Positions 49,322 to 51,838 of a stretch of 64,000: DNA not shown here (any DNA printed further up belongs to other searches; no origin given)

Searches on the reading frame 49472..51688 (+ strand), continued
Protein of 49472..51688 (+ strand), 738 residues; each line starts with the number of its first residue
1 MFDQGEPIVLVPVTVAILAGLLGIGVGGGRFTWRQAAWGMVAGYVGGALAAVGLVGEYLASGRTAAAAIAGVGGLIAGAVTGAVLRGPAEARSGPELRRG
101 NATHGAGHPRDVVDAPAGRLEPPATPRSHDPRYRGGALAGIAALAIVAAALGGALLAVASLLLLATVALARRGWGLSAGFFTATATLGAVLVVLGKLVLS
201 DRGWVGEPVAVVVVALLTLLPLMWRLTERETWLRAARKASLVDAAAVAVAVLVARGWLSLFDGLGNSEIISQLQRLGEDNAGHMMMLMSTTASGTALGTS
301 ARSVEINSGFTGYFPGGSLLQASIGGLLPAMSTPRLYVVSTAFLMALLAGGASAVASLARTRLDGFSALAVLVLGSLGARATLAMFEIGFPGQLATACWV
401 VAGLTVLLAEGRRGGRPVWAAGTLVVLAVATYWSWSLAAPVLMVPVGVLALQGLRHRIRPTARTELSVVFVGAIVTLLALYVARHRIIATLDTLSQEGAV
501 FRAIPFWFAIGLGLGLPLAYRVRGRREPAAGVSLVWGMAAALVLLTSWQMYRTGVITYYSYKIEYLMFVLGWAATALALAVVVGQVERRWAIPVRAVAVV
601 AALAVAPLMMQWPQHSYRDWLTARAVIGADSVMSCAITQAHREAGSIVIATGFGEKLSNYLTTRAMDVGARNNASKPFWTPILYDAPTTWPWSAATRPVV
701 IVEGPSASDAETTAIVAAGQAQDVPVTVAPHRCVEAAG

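Call 54: fold_search(model_id=the predicted structure, library=pdb)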
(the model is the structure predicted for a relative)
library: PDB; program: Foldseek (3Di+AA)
matches with E <= 10: 333; with E <= 0.001: 1
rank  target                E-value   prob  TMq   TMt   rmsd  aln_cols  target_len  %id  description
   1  8if8_C                9.4e-04  1.00  0.32  0.37  15.0       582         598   17  Arabinosyltransferase AftA (released 2023-05-31)
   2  8if8_B                9.4e-03  0.99  0.29  0.33  15.2       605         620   17  Arabinosyltransferase AftA (released 2023-05-31)
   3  6gxc_A                4.8e-02  0.96  0.27  0.28  11.7       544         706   10  Bacterial oligosaccharyltransferase PglB in complex with an inhibitory peptide and a reactive lipid-linked oligosaccha (released 2018-11-14)
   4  4lep_A                6.6e-02  0.15  0.09  0.12  23.9       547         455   14  Structural insights into substrate recognition in proton dependent oligopeptide transporters (released 2013-07-10)
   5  5f15                  1.2e-01  0.80  0.25  0.32  17.3       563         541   14  Crystal Structure of ArnT from Cupriavidus metallidurans bound to Undecaprenyl phosphate (released 2016-02-17)
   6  8zal_J                1.3e-01  0.14  0.10  0.14  26.8       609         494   12  EmrAB-TolC MFS-type tripartite multidrug efflux pump EA (released 2025-04-30)
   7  5ezm                  1.4e-01  0.82  0.25  0.32  16.6       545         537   16  Crystal Structure of ArnT from Cupriavidus metallidurans in the apo state (released 2016-02-17)
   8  5ogl_A                1.4e-01  0.98  0.33  0.34   9.2       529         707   10  Structure of bacterial oligosaccharyltransferase PglB in complex with an acceptor peptide and an lipid-linked oligosac (released 2017-10-25)
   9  9g2l_B                1.4e-01  0.13  0.09  0.11  30.2       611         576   13  Cryo-EM structure of IrtAB in inward-facing state in LMNG (released 2024-12-18)
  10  7zdr_D                1.9e-01  0.09  0.08  0.10  28.9       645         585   10  IF(apo/as isolated) conformation of CydDC mutant (H85A.C) in AMP-PNP(CydD) bound state (Dataset-16) (released 2023-04-19)
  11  7e9s_A                2.0e-01  0.80  0.24  0.21  14.2       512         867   12  Archaeal oligosaccharyltransferase AglB from Archaeoglobus fulgidus in complex with an inhibitory peptide and a dolich (released 2021-09-08)
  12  8ttf_A                2.2e-01  0.11  0.09  0.13  23.3       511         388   13  NorA double mutant - E222QD307N at pH 7.5 (released 2024-05-29)
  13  8xo9                  2.5e-01  0.14  0.10  0.15  21.7       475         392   13  VMAT2 complex with noradrenaline in cytosol-facing state (released 2024-05-08)
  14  6ei3                  2.8e-01  0.10  0.08  0.11  24.9       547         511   14  Crystal structure of auto inhibited POT family peptide transporter (released 2017-11-22)
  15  5d58                  3.0e-01  0.09  0.10  0.13  23.6       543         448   14  In meso in situ serial X-ray crystallography structure of the PepTSt-Ala-Phe complex at 100 K (released 2016-01-13)
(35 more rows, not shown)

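Call 69: search_protein_families(library=pfam, proteins=[L003:16299-17795:-, L003:17213-20155:-, L003:8607-9995:+, L003:19054-21150:-], max_evalue=0.001)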
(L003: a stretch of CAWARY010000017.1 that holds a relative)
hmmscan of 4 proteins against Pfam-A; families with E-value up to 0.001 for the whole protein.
L003:16299-17795:- (498 aa): 0 families

L003:17213-20155:- (980 aa): 1 family
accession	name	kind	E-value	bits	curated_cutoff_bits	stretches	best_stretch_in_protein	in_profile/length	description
PF00534.26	Glycos_transf_1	-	0.00045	20.2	26.4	0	886-929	93-135/172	Glycosyl transferases group 1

L003:8607-9995:+ (462 aa): 0 families

L003:19054-21150:- (698 aa): 0 families
